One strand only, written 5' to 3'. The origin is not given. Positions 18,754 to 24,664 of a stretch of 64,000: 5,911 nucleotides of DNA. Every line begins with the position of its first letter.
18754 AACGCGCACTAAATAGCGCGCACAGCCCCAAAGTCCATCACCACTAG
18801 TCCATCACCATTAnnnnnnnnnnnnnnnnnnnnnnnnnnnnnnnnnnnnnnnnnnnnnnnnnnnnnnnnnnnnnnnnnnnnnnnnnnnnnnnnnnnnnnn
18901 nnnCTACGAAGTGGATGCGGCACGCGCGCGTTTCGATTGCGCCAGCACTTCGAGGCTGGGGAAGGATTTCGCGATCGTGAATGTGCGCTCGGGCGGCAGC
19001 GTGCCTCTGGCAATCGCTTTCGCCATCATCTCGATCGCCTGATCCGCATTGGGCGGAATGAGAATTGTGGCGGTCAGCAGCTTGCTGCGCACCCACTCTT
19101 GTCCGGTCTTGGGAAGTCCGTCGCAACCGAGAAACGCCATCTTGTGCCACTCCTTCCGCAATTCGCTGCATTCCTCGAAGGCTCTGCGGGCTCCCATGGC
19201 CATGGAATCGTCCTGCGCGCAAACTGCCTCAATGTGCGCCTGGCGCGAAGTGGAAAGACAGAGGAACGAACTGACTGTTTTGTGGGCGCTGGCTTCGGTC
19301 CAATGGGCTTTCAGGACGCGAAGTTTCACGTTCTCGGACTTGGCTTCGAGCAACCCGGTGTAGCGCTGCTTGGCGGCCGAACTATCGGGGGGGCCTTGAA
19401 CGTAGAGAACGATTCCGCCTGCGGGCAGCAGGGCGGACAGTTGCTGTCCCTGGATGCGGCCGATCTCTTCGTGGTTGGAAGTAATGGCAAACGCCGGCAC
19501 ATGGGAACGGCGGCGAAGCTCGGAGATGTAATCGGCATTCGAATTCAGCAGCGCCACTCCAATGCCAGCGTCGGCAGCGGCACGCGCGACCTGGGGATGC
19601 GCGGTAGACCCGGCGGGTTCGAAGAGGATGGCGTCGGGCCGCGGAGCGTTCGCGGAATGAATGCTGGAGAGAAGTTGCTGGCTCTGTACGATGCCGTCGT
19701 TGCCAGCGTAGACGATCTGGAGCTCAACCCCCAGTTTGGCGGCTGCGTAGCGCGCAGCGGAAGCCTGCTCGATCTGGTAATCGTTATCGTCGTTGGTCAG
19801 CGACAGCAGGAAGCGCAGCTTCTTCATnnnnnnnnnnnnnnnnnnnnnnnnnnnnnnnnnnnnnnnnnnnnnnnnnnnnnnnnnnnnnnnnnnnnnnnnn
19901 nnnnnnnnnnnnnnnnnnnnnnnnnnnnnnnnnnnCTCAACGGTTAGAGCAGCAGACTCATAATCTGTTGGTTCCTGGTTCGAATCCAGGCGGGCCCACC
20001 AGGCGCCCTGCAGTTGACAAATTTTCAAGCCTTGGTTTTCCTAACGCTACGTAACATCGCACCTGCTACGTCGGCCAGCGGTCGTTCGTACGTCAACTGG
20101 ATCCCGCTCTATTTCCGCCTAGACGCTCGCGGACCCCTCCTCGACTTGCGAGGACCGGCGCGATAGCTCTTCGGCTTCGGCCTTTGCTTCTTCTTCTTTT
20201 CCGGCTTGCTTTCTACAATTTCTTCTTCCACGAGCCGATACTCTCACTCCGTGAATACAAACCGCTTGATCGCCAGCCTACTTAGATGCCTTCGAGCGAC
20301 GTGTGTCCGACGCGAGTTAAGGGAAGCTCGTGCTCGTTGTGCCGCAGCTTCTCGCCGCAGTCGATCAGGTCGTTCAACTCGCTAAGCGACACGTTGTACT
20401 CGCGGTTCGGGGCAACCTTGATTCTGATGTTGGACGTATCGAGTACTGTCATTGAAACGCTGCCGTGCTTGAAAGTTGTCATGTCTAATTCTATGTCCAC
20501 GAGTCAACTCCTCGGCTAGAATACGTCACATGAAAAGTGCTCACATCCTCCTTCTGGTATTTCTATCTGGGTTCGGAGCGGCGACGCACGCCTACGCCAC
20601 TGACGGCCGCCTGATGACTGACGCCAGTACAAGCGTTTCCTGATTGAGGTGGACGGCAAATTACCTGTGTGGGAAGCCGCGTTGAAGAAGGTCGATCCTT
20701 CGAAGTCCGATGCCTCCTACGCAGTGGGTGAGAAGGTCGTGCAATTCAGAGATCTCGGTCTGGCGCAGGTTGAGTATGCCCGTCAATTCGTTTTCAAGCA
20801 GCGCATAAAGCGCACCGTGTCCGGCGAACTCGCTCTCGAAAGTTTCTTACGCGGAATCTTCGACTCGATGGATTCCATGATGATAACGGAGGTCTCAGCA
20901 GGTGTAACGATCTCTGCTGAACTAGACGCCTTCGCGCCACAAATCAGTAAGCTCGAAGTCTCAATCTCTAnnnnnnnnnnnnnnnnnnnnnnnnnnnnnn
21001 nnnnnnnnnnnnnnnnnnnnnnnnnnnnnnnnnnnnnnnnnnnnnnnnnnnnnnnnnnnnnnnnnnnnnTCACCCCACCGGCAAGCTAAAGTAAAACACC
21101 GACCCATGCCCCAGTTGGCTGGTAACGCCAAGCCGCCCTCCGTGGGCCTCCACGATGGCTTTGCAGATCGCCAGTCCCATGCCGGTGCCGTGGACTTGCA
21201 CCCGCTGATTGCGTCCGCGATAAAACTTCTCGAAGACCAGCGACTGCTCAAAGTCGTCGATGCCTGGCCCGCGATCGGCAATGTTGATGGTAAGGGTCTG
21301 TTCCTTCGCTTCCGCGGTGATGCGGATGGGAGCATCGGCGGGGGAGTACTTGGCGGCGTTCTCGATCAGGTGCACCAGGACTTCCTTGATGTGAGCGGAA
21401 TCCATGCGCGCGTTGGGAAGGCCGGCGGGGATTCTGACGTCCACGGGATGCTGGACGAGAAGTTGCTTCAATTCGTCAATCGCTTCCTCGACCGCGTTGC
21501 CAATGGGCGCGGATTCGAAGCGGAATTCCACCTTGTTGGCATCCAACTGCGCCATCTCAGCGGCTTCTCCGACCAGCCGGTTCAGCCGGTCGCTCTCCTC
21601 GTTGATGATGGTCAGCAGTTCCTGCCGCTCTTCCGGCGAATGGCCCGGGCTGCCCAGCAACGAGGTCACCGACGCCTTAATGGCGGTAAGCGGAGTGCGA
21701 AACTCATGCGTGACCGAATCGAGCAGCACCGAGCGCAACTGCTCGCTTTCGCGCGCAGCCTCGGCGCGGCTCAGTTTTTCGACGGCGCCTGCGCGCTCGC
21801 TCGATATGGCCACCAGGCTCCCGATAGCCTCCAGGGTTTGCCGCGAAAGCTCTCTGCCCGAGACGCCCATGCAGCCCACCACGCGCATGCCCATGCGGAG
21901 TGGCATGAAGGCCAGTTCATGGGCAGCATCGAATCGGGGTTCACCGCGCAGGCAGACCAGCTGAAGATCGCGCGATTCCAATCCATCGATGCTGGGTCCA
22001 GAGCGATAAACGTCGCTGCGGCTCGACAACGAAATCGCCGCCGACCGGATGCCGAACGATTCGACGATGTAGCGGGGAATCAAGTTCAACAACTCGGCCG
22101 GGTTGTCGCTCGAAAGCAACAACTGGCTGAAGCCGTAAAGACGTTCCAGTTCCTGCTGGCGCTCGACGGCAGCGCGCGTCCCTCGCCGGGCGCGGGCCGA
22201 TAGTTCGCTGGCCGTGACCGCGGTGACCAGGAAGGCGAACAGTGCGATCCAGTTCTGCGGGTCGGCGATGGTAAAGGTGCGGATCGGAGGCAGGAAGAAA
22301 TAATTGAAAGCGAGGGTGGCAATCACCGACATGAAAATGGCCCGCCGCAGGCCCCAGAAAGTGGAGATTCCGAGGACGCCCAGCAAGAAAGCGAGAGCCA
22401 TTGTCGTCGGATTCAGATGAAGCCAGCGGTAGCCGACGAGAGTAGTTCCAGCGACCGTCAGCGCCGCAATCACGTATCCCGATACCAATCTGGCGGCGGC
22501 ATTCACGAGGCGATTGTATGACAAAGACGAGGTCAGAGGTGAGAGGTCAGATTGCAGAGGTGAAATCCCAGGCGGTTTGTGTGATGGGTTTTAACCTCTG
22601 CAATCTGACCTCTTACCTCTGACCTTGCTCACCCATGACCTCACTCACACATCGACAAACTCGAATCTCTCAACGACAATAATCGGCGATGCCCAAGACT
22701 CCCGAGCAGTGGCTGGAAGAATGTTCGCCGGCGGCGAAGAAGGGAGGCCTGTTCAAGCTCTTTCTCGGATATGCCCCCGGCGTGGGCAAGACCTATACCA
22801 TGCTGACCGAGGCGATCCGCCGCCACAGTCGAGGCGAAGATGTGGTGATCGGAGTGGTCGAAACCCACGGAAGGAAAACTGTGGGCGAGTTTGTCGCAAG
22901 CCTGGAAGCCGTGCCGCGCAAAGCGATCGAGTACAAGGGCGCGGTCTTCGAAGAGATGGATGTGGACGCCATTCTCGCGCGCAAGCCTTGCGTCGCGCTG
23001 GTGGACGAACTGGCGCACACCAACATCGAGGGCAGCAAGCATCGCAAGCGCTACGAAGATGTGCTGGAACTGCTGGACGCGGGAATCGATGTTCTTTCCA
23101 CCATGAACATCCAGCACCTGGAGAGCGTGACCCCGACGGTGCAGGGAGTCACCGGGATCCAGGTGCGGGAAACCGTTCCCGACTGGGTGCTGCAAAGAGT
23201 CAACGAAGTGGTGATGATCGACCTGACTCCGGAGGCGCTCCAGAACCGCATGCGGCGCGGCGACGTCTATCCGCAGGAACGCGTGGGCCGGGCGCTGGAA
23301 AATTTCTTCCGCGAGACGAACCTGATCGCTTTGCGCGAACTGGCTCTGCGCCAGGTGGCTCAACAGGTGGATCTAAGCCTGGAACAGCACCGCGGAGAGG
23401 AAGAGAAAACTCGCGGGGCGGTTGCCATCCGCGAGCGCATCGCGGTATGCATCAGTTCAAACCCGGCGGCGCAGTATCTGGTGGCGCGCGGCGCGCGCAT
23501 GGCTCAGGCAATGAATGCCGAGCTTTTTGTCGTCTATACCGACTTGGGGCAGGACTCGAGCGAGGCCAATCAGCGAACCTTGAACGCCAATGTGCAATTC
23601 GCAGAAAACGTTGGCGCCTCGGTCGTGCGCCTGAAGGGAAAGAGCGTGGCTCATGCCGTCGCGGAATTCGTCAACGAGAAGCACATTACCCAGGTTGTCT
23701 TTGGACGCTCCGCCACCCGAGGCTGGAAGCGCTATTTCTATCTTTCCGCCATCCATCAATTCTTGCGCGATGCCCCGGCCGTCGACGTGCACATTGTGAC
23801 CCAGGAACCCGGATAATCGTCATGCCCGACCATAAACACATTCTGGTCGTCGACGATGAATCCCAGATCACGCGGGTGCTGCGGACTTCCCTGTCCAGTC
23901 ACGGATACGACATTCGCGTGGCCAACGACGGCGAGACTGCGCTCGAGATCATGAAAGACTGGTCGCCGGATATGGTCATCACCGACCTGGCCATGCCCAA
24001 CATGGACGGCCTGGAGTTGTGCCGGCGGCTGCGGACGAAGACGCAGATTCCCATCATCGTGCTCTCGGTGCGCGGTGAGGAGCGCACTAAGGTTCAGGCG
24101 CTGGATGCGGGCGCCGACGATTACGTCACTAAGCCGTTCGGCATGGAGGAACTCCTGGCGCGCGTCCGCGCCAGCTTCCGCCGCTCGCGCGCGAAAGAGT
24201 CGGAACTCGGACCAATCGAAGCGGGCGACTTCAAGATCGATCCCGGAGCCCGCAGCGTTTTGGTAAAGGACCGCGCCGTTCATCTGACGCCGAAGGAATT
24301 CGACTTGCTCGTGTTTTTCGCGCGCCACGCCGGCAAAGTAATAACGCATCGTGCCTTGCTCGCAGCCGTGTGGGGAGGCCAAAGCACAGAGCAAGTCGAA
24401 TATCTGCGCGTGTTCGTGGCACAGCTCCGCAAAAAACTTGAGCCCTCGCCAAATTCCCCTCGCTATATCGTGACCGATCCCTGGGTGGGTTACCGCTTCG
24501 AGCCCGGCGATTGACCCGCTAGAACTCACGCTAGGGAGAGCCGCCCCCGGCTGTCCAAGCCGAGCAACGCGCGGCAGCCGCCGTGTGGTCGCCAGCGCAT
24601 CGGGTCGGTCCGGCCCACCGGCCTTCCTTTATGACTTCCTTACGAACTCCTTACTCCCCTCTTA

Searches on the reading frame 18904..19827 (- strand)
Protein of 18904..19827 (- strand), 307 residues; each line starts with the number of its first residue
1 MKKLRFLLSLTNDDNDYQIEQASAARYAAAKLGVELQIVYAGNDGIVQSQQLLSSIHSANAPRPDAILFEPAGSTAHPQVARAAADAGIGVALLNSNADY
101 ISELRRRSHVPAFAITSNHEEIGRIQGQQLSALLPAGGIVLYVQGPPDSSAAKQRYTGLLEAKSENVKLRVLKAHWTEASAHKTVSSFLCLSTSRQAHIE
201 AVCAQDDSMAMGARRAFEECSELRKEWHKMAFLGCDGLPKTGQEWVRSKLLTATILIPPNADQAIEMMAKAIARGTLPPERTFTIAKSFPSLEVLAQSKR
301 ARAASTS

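Call 27: search_protein_families(library=pfam, proteins=[window:18904-19827:-], max_evalue=0.001)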
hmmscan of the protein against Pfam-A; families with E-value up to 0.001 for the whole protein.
window:18904-19827:- (307 aa): 3 families
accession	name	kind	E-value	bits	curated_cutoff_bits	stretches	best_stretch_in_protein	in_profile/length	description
PF13407.12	Peripla_BP_4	-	5e-28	98.8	35.1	1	8-273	3-255/258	Periplasmic binding protein domain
PF00532.27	Peripla_BP_1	-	2.8e-06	27.5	22.2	1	13-221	11-205/281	Periplasmic binding proteins and sugar binding domain of LacI family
PF13377.12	Peripla_BP_3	-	0.00012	22.7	26.5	0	141-220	14-97/167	Periplasmic binding protein-like domain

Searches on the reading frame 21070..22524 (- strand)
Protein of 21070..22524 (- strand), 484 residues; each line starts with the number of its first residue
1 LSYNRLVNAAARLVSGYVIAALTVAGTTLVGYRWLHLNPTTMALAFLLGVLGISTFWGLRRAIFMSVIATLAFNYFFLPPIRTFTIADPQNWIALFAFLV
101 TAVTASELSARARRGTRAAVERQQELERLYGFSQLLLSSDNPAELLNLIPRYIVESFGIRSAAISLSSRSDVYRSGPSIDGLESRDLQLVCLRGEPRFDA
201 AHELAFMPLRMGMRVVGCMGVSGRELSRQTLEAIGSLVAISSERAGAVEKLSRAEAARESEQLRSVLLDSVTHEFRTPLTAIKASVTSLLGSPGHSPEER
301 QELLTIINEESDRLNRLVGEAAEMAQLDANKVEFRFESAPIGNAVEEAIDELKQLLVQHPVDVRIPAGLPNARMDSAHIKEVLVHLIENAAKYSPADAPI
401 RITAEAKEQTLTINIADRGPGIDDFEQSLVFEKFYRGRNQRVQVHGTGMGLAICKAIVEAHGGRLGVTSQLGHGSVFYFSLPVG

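Call 27: search_protein_families(library=pfam, proteins=[window:21070-22524:-], max_evalue=0.001)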
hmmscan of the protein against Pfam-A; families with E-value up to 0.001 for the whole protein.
window:21070-22524:- (484 aa): 4 families
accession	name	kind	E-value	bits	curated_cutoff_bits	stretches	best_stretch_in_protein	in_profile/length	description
PF13493.11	DUF4118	-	1.2e-26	93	28.4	1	17-122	1-107/107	Domain of unknown function (DUF4118)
PF02518.31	HATPase_c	-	1.4e-25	90.4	26.4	1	375-483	2-109/111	Histidine kinase-, DNA gyrase B-, and HSP90-like ATPase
PF00512.31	HisKA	-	1.4e-12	47.9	26.9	1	265-329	3-65/66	His Kinase A (phospho-acceptor) domain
PF13581.12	HATPase_c_2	-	5.7e-05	23.6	27.4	1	380-459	37-110/127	Histidine kinase-like ATPase domain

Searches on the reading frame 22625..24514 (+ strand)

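Call 24: search_protein_families(library=pfam, proteins=[window:22625-24514:+], max_evalue=0.001)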
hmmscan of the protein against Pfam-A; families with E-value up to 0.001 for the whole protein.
window:22625-24514:+ (629 aa): 3 families
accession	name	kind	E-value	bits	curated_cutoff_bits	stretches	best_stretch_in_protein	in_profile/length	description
PF00072.30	Response_reg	-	2.6e-33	114.9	30.2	1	406-515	1-111/111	Response regulator receiver domain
PF00486.34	Trans_reg_C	-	1.4e-21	76.8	26.2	1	550-625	2-77/77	Transcriptional regulatory protein, C terminal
PF23198.2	PDE8A_N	-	6.8e-06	26.5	29.6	1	402-486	9-96/147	PDE8A-like, N-terminal domain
